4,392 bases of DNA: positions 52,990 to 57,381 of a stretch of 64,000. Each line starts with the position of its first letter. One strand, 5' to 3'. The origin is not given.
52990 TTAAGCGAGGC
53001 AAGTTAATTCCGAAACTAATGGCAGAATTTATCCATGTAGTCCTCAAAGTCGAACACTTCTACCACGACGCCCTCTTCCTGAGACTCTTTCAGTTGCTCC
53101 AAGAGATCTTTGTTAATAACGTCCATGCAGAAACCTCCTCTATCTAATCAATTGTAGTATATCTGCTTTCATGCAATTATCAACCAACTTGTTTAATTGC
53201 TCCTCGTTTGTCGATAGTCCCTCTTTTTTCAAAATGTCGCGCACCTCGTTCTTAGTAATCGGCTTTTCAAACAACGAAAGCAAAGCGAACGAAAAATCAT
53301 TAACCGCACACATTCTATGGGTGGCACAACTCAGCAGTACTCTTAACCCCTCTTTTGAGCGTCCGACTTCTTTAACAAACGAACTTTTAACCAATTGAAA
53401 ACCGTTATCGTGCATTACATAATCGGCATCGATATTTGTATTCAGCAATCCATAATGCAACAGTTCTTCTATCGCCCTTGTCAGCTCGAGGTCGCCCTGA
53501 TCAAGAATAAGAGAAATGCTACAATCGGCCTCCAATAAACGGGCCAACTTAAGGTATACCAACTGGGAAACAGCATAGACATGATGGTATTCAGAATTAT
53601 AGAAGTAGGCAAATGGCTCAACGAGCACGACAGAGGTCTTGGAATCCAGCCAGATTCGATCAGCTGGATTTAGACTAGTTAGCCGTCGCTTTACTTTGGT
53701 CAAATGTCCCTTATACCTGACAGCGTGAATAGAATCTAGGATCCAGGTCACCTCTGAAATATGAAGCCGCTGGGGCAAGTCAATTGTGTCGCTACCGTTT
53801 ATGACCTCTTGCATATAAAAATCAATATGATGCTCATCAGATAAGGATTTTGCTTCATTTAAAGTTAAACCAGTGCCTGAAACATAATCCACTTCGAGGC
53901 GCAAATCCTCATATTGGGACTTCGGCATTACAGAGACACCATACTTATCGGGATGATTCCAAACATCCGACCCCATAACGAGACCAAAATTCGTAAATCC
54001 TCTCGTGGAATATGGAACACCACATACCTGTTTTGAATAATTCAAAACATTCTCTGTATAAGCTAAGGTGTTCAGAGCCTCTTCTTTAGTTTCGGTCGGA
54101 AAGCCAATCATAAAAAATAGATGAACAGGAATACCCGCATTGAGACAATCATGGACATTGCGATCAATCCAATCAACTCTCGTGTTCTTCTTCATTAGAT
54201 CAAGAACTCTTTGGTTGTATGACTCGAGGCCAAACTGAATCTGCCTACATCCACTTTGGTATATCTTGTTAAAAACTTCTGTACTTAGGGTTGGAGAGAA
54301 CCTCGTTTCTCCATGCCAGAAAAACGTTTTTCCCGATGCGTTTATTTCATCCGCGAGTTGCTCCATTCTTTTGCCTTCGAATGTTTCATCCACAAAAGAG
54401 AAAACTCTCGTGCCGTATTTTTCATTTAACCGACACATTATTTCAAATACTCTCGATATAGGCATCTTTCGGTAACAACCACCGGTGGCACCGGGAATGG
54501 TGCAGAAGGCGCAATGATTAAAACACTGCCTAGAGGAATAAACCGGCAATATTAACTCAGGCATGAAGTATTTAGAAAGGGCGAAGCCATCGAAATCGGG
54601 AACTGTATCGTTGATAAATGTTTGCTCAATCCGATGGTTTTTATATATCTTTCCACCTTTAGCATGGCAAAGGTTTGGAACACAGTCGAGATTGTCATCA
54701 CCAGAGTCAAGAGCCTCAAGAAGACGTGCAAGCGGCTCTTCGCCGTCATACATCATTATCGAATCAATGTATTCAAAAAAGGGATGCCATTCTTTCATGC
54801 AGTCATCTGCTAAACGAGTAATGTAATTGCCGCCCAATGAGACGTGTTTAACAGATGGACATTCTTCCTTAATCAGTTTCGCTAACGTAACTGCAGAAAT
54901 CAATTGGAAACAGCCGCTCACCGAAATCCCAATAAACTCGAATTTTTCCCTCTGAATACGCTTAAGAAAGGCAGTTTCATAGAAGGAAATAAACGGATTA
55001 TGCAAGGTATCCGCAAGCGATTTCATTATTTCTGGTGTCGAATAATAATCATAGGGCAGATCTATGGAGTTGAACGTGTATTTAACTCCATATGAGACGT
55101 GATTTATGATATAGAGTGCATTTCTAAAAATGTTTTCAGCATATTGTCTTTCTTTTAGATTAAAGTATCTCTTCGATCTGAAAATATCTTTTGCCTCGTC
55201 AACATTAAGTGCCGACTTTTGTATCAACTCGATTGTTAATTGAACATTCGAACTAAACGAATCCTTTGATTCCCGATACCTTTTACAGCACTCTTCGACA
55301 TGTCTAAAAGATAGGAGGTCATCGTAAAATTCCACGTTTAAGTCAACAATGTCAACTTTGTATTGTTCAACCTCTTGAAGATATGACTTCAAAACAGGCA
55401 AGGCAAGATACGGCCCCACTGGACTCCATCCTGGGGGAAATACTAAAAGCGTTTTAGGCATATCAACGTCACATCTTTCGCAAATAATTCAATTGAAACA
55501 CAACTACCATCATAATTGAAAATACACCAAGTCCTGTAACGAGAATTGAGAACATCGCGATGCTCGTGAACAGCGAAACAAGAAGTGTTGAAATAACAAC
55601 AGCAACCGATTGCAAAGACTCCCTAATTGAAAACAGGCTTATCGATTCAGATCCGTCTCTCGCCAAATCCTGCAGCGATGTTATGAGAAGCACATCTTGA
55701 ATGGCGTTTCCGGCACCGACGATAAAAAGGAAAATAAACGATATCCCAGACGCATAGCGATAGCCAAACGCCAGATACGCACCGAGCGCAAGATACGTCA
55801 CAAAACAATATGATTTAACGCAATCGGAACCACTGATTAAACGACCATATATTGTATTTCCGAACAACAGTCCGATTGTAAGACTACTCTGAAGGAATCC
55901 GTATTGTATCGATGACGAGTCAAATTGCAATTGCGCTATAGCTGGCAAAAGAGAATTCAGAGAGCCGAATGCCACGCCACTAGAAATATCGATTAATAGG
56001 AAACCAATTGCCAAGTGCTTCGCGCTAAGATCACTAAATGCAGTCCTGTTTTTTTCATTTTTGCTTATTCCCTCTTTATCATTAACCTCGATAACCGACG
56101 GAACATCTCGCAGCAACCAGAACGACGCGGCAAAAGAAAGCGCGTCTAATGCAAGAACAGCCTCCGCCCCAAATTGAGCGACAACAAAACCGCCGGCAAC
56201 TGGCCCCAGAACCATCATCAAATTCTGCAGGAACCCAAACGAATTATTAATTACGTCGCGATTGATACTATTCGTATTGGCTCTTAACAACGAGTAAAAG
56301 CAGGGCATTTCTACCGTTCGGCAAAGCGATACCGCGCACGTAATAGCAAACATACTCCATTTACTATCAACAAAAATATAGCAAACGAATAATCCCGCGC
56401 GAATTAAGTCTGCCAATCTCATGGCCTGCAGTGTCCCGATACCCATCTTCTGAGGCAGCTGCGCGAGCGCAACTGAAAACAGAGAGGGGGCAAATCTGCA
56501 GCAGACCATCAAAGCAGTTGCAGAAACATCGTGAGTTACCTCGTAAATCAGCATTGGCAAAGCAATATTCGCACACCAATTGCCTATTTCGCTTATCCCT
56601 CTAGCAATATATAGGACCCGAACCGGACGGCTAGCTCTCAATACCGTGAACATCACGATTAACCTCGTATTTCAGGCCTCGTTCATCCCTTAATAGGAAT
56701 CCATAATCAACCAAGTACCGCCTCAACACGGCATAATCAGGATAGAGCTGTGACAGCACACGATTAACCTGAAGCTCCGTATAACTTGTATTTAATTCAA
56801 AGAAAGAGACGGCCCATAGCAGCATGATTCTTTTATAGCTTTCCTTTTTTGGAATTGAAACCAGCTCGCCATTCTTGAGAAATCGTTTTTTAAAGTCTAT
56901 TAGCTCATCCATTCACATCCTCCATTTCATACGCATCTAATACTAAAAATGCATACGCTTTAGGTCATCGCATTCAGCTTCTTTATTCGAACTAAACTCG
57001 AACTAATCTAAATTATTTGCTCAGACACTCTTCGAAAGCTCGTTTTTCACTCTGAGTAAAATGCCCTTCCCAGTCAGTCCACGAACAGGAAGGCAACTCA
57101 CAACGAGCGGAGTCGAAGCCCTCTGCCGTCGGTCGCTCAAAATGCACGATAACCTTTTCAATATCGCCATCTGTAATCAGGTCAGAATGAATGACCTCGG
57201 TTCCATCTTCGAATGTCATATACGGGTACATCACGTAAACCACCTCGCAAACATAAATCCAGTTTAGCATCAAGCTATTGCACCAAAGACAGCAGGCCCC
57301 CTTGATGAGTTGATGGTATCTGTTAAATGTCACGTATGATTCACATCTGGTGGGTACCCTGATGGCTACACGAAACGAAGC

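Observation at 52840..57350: Low-GC horizontally acquired island: B12-binding radical SAM enzyme, translationally coupled acidic peptide, MFS exporter and two small proteins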

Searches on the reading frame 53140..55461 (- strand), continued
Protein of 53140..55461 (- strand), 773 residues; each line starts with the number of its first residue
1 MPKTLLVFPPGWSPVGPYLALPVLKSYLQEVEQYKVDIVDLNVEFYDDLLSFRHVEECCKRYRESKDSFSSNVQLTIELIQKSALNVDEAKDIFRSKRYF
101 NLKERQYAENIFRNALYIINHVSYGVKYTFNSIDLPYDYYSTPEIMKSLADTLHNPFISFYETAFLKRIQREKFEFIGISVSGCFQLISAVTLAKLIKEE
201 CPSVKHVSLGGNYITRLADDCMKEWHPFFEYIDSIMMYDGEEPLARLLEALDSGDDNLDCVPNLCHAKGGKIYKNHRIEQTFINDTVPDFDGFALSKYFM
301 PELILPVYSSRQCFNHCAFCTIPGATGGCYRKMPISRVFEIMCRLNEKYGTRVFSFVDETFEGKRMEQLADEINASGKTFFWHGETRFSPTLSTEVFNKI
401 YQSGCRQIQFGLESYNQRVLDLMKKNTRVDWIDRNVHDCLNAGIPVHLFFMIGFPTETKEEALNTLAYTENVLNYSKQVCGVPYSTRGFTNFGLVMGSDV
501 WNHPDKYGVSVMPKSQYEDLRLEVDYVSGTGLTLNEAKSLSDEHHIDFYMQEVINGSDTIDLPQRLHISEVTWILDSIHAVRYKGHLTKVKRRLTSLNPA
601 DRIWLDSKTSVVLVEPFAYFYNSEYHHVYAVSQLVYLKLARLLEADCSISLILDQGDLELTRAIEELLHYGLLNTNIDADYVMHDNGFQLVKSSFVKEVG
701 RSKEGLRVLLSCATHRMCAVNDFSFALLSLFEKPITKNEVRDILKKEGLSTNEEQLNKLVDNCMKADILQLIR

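Call 95: find_encoding_contigs(protein=P0013, flank=7000, max_places=2)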
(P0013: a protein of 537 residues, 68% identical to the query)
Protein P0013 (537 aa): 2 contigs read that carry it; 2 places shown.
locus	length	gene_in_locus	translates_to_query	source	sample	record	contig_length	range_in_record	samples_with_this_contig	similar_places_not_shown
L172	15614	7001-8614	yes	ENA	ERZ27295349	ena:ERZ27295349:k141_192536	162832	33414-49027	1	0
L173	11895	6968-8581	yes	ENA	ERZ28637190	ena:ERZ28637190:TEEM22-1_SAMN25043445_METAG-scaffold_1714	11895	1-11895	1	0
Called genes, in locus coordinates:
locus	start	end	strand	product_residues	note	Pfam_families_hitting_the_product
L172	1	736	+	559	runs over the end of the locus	PF02463:SMC_N (faint), PF00005:ABC_tran, PF00931:NB-ARC (faint), PF13304:AAA_21 (faint), PF13555:AAA_29 (faint), PF12848:ABC_tran_Xtn, PF00005:ABC_tran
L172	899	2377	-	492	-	-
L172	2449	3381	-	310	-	-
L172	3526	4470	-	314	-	PF20434:BD-FAE, PF07859:Abhydrolase_3, PF00326:Peptidase_S9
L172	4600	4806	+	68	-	-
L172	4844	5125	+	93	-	PF09860:DUF2087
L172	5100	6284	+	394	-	PF05977:MFS_3, PF07690:MFS_1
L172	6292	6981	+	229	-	-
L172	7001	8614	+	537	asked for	PF04055:Radical_SAM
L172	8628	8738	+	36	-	-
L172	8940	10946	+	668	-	PF00795:CN_hydrolase, PF02540:NAD_synthase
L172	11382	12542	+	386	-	PF00155:Aminotran_1_2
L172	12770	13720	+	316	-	PF00056:Ldh_1_N, PF02866:Ldh_1_C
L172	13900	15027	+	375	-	PF11187:Mbeg1-like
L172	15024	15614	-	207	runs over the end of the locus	PF00440:TetR_N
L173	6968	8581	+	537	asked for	PF04055:Radical_SAM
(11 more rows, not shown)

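Call 96: find_encoding_contigs(protein=P0067, flank=5000, max_places=1)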
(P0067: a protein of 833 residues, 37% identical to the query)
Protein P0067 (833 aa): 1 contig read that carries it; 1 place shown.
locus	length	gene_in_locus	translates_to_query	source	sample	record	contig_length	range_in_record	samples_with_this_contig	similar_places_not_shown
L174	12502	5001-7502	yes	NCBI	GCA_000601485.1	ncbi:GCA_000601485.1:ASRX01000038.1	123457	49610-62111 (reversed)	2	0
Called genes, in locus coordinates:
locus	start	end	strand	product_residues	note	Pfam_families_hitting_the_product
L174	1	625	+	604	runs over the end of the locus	PF01555:N6_N4_Mtase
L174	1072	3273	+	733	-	-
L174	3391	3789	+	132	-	PF03692:CxxCxxCC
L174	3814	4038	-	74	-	-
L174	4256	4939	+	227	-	PF13302:Acetyltransf_3, PF00583:Acetyltransf_1, PF13420:Acetyltransf_4, PF13523:Acetyltransf_8 (faint)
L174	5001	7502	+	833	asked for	PF04055:Radical_SAM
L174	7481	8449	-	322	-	-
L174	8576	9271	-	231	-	-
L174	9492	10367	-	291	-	-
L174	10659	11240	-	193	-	PF00440:TetR_N, PF17926:TetR_C_21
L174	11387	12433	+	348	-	PF10340:Say1_Mug180, PF20434:BD-FAE (weak), PF07859:Abhydrolase_3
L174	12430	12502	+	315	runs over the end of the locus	PF00106:adh_short, PF08659:KR, PF01370:Epimerase, PF13561:adh_short_C2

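Call 99: list_cluster_members(proteins=[window:53140-55461:-, window:53016-53126:-, window:56631-56912:-, window:55469-56656:-])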
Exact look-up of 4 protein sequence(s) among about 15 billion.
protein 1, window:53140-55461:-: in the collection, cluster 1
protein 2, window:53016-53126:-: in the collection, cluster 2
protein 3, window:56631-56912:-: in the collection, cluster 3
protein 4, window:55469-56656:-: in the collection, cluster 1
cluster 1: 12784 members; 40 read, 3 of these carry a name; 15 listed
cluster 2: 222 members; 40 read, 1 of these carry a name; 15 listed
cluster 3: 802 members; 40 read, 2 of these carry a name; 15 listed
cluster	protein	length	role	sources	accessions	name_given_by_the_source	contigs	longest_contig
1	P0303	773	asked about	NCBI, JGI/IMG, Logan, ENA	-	hypothetical protein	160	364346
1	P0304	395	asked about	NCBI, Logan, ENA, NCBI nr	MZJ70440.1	MFS transporter [Collinsella aerofaciens]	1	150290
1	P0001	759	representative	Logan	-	-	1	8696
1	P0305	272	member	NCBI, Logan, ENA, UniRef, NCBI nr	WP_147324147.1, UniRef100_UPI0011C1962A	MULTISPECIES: hypothetical protein [unclassified Collinsella] | hypothetical protein n=1 Tax=unclassified Collinsella TaxID=2637548 RepID=UPI0011C1962A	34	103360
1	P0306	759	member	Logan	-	-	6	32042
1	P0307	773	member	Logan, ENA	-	-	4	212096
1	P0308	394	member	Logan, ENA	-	-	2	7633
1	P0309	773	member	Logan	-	-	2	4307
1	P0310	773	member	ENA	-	-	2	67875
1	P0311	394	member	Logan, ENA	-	-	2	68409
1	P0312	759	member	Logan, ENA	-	-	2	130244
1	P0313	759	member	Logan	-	-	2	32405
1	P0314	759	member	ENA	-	-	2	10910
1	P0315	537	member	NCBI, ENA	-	-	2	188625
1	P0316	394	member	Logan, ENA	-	-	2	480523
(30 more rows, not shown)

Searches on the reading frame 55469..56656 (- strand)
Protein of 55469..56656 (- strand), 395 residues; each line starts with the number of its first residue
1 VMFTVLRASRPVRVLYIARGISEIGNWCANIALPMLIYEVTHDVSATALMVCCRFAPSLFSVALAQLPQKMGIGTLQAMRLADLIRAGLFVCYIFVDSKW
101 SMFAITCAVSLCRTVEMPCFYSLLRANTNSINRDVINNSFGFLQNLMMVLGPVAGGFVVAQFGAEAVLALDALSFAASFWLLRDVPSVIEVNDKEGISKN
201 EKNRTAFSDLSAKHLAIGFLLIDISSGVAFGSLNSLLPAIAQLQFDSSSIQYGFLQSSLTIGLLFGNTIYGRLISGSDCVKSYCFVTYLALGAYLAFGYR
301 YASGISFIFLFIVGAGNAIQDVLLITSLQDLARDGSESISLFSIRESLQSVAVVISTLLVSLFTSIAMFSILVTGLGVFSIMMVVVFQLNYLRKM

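Call 3: search_protein_families(library=pfam, proteins=[window:55469-56656:-], max_evalue=0.1)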
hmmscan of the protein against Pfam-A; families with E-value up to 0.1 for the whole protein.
window:55469-56656:- (395 aa): 2 families
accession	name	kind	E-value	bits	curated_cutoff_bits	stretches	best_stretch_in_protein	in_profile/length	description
PF07690.21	MFS_1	-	7.2e-16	58.5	33.4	2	15-332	1-323/347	Major Facilitator Superfamily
PF05977.19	MFS_3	-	6.9e-12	45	27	1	12-316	12-320/524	Transmembrane secretion effector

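Call 4: search_protein_families(library=ncbifam, proteins=[window:55469-56656:-], max_evalue=0.1)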
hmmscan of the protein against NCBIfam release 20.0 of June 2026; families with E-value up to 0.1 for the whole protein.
window:55469-56656:- (395 aa): 2 families
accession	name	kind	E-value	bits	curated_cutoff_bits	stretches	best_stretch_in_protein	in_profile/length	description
TIGR00900.1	2A0121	subfamily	9.9e-21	74.5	319.6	1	14-363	3-359/364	H+ Antiporter protein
NF007792.0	PRK10489.1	equivalog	1.2e-12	47.6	324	1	3-394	10-404/419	enterobactin transporter EntS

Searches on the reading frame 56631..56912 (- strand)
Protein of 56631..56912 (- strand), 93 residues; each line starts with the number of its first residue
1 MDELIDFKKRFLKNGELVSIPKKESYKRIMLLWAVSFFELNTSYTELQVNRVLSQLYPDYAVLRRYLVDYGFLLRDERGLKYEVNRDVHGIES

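Call 3: search_protein_families(library=pfam, proteins=[window:56631-56912:-], max_evalue=0.1)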
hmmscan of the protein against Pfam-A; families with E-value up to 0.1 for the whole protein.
window:56631-56912:- (93 aa): 1 family
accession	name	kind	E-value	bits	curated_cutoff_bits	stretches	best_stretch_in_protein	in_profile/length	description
PF09860.14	DUF2087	-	4.6e-20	72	22.4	1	17-83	2-68/69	Uncharacterized protein conserved in bacteria (DUF2087)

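Call 4: search_protein_families(library=ncbifam, proteins=[window:56631-56912:-], max_evalue=0.1)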
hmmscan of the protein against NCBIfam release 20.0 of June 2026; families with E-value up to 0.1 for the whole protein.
window:56631-56912:- (93 aa): 0 families

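Call 51: search_protein_families(library=phrogs, proteins=[window:56631-56912:-], max_evalue=0.1)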
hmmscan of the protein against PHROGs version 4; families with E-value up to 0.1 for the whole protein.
window:56631-56912:- (93 aa): 0 families

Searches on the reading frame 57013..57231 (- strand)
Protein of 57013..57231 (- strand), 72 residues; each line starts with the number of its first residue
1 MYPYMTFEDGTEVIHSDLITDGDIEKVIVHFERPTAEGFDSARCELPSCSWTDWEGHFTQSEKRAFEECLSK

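Call 3: search_protein_families(library=pfam, proteins=[window:57013-57231:-], max_evalue=0.1)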
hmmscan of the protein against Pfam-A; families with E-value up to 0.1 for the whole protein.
window:57013-57231:- (72 aa): 0 families

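Call 4: search_protein_families(library=ncbifam, proteins=[window:57013-57231:-], max_evalue=0.1)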
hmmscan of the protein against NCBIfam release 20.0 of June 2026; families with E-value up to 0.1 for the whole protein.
window:57013-57231:- (72 aa): 0 families

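Call 51: search_protein_families(library=phrogs, proteins=[window:57013-57231:-], max_evalue=0.1)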
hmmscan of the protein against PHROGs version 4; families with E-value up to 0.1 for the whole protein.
window:57013-57231:- (72 aa): 0 families

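Call 52: find_homologous_proteins(query=window:57013-57231:-, max_evalue=0.01)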
Query window:57013-57231:- (72 aa): 630 proteins with E <= 0.01 among 631 candidates; the best 120 are listed.
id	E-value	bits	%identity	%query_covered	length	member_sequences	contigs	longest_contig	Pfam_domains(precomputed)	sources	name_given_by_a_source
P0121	9.3e-44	164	99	100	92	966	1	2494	-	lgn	-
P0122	9.5e-44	164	100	99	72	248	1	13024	-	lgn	-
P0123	1.7e-43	163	99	100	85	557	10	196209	-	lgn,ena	-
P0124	4.3e-43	162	99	100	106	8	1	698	-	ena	-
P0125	8.6e-39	148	88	100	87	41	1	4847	-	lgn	-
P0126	5.1e-37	142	88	100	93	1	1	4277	-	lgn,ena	-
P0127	1.0e-35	138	82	100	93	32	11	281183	-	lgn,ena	-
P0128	7.1e-35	136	83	100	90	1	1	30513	-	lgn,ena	-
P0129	4.7e-34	133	85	100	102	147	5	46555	-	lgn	-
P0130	5.5e-33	130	83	100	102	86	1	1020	-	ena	-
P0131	1.9e-32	128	81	100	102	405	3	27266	-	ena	-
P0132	3.3e-32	127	81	100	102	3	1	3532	-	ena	-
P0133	4.7e-32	127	76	100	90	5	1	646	-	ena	-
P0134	4.8e-32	127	79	100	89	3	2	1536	-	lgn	-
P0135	5.4e-32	126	85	92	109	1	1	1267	PF01430.25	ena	-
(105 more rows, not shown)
